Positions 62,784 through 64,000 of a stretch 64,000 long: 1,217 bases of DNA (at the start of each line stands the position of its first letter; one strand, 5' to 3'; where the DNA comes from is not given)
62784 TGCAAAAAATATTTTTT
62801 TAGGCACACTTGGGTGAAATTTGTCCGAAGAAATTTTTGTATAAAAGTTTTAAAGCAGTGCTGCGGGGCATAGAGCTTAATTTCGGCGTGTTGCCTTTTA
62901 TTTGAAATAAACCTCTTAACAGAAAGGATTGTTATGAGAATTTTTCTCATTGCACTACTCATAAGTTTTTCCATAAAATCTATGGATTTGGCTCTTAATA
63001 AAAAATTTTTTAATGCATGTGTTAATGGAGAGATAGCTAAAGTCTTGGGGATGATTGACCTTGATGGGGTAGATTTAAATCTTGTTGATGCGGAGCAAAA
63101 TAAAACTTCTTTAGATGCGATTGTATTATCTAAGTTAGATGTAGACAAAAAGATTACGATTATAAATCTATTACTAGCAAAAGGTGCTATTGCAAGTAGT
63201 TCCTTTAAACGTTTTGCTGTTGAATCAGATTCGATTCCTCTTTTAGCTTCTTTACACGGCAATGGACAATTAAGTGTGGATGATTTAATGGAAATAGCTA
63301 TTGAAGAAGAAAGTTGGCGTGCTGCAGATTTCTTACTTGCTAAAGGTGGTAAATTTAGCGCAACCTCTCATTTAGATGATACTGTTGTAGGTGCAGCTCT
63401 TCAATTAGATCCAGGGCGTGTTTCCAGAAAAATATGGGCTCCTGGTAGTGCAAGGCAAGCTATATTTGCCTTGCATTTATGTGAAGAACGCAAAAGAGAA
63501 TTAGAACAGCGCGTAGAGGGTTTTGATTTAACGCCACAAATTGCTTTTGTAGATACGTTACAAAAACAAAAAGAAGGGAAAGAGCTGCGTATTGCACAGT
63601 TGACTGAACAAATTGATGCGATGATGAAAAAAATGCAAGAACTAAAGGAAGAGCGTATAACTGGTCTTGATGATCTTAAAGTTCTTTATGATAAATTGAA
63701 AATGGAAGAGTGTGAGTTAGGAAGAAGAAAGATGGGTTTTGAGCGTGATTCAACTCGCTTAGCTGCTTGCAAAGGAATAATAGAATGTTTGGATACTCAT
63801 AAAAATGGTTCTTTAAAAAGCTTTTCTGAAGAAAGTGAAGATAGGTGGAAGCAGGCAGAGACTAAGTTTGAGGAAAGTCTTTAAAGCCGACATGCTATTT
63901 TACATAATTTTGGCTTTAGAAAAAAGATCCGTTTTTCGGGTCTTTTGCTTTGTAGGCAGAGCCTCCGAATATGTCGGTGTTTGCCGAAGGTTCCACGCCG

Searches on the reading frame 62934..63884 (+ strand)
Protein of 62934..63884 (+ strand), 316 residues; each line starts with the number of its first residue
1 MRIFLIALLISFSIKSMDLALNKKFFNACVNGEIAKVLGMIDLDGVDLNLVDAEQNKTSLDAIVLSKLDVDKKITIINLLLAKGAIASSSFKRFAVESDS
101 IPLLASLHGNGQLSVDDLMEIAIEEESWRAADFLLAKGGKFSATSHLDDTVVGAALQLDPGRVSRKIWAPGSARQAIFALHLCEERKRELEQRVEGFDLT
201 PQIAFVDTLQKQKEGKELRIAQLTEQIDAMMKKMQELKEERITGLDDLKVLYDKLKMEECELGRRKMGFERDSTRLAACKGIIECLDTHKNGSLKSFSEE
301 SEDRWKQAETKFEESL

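Call 34: search_protein_families(library=pfam, proteins=[window:62934-63884:+])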
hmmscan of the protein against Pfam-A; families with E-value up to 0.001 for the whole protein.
window:62934-63884:+ (316 aa): 0 families

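Call 48: find_encoding_contigs(protein=window:62934-63884:+, flank=10000, max_places=2)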
Protein window:62934-63884:+ (316 aa): 9 contigs read that carry it; 2 places shown.
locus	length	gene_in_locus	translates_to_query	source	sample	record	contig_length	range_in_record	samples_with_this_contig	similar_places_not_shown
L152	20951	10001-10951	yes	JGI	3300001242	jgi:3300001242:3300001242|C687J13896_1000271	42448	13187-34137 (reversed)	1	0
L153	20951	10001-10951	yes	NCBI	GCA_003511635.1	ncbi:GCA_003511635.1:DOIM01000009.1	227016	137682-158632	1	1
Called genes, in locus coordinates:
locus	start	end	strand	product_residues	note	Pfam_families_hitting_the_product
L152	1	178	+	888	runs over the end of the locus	-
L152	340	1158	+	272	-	-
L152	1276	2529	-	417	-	-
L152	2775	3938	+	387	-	PF13855:LRR_8 (faint)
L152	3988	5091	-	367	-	PF00294:PfkB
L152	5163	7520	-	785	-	PF02190:LON_substr_bdg, PF13401:AAA_22 (faint), PF05496:RuvB_N (faint), PF00004:AAA, PF07728:AAA_5, PF22667:Lon_lid, PF05362:Lon_C, PF13541:ChlI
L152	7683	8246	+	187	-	PF00929:RNase_T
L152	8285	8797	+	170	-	PF00583:Acetyltransf_1, PF13508:Acetyltransf_7, PF13673:Acetyltransf_10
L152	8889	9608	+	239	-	PF11019:DUF2608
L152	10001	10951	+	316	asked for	-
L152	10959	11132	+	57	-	-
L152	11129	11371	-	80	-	-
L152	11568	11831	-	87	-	PF04070:DUF378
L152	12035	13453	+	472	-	PF02874:ATP-synt_ab_N, PF00006:ATP-synt_ab, PF22919:ATP-synt_VA_C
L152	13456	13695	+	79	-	PF02823:ATP-synt_DE_N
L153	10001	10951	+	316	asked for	-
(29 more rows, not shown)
